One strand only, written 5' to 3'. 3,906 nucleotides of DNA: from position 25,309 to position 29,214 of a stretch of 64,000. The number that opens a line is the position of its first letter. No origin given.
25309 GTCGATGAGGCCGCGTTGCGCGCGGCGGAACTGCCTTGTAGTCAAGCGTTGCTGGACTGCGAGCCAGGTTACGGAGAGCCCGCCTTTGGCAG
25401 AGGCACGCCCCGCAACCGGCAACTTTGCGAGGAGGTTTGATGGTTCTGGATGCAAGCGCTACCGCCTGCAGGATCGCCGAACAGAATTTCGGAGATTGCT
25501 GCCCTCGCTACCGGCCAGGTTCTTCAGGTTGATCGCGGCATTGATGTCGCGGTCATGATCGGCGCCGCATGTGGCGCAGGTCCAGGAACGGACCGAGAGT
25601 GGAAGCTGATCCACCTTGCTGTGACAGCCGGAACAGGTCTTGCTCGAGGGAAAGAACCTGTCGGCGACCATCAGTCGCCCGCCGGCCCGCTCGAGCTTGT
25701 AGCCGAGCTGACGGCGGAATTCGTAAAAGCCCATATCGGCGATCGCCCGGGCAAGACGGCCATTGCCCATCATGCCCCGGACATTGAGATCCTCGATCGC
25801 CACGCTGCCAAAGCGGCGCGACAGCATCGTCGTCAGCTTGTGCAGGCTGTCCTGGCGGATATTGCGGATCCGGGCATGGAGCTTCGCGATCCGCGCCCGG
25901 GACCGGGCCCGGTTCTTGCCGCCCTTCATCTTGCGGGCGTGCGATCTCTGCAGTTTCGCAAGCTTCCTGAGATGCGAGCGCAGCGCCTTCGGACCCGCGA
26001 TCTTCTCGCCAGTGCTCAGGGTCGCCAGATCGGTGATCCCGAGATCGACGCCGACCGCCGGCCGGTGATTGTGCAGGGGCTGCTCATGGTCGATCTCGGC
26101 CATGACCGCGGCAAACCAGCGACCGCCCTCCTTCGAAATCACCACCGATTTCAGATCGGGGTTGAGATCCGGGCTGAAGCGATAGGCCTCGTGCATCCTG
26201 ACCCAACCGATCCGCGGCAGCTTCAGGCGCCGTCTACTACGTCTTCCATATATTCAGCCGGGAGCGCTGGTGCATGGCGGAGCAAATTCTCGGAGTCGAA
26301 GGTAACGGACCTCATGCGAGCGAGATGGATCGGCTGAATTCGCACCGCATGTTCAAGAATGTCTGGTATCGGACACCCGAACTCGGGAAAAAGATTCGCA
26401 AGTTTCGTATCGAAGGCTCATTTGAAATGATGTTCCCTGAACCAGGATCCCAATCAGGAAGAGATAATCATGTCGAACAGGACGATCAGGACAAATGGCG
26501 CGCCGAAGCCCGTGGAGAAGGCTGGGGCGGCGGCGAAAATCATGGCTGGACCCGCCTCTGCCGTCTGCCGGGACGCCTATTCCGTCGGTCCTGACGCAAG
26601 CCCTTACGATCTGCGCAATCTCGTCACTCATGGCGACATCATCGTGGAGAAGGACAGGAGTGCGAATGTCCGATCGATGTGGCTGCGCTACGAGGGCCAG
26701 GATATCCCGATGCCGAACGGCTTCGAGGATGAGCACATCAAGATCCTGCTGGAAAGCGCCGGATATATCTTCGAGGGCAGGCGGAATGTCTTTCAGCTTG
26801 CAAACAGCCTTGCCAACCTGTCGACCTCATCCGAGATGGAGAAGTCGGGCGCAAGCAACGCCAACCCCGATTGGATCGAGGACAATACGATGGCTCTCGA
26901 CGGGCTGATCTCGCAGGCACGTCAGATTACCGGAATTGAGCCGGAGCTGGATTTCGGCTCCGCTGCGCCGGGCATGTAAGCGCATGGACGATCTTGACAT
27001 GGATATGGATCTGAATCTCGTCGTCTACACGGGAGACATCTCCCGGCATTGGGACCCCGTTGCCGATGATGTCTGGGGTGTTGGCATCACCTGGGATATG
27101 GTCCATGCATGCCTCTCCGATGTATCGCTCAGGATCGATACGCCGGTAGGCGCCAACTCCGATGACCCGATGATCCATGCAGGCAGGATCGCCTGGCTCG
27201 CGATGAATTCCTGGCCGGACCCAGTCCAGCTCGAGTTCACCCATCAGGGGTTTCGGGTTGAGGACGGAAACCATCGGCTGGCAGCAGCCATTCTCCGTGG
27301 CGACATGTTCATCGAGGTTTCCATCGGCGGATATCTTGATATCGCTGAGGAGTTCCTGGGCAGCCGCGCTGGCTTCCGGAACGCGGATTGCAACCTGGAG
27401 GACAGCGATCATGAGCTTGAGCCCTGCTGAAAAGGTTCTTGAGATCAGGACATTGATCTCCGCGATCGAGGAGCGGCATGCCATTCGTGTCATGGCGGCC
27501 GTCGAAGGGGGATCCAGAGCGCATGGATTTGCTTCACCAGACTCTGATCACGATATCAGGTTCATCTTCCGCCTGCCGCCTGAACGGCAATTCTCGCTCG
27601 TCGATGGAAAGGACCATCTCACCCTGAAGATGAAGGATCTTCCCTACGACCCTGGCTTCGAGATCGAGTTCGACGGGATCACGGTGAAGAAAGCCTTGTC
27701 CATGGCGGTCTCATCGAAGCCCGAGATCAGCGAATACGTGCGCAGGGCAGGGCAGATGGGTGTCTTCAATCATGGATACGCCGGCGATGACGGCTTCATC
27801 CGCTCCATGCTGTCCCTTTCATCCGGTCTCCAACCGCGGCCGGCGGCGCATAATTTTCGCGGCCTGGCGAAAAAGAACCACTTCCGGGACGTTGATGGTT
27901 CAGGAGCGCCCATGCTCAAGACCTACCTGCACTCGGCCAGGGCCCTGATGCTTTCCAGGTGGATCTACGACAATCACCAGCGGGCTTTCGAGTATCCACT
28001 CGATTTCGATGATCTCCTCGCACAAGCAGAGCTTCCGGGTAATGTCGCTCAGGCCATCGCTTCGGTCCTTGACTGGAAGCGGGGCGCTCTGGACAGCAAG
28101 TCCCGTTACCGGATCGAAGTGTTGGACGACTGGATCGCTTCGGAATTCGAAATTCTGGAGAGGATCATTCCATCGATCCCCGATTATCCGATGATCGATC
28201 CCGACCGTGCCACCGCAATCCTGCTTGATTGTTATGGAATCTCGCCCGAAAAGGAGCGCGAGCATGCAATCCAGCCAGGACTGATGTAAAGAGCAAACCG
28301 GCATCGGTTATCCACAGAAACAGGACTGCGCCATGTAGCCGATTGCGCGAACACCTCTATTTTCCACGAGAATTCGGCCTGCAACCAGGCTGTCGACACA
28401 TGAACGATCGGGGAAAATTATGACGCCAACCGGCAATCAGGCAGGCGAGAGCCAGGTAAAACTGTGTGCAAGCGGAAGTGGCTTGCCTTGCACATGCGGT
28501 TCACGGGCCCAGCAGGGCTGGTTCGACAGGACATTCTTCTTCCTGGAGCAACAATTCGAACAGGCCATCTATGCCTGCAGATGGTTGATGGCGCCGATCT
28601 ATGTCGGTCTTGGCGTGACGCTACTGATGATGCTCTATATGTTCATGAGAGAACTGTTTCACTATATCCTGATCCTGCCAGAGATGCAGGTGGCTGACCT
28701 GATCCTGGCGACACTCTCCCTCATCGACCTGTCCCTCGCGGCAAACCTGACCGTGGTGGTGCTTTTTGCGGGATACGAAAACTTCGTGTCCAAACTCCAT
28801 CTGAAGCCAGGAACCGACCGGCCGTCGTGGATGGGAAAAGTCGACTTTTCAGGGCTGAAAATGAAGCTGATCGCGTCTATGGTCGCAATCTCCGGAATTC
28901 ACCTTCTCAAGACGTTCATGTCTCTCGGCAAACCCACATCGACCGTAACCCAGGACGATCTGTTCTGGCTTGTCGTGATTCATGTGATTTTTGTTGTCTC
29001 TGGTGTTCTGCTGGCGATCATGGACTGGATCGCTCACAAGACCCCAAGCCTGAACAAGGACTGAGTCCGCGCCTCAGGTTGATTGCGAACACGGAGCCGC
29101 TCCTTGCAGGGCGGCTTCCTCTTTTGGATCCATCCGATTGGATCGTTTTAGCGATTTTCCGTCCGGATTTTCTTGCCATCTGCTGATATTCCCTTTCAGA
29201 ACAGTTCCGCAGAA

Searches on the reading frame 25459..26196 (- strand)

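Call 8: search_protein_families(library=pfam, proteins=[window:25459-26196:-], max_evalue=0.01)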
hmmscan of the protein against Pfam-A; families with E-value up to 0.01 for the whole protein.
window:25459-26196:- (245 aa): 2 families
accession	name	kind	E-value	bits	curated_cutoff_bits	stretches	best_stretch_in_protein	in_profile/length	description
PF01385.25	OrfB_IS605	-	1.9e-29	102.8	30.5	1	33-144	4-118/120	Probable transposase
PF07282.18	Cas12f1-like_TNB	-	3.9e-21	75.4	26.3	1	157-224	1-60/60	Cas12f1-like, TNB domain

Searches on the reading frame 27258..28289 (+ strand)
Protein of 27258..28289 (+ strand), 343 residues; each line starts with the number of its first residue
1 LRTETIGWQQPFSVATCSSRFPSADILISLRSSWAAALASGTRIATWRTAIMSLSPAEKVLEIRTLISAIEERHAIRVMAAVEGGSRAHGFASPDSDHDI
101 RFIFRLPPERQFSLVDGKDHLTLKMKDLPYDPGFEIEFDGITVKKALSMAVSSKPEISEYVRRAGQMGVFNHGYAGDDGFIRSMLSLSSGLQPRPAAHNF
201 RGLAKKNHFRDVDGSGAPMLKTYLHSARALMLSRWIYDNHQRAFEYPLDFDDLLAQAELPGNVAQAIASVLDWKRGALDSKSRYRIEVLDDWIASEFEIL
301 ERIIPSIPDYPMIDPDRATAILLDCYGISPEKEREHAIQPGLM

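Call 8: search_protein_families(library=pfam, proteins=[window:27258-28289:+], max_evalue=0.01)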
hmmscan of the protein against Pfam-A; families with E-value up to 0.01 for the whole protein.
window:27258-28289:+ (343 aa): 1 family
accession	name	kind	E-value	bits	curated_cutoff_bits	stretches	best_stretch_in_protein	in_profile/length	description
PF10127.15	RlaP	-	2.5e-29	103.2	23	1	67-305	9-230/249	RNA repair pathway DNA polymerase beta family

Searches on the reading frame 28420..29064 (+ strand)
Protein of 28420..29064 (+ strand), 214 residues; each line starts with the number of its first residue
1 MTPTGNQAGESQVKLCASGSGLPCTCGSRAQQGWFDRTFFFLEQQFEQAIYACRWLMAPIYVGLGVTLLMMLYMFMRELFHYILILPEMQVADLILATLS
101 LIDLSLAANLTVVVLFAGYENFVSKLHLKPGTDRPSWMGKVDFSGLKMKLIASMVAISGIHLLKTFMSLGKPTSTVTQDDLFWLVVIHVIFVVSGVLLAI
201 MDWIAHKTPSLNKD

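Call 8: search_protein_families(library=pfam, proteins=[window:28420-29064:+], max_evalue=0.01)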
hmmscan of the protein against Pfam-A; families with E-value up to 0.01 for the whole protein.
window:28420-29064:+ (214 aa): 1 family
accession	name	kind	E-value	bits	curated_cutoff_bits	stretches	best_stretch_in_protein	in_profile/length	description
PF03350.21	UPF0114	-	1.5e-32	112.7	23.1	1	50-166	1-117/117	Uncharacterized protein family, UPF0114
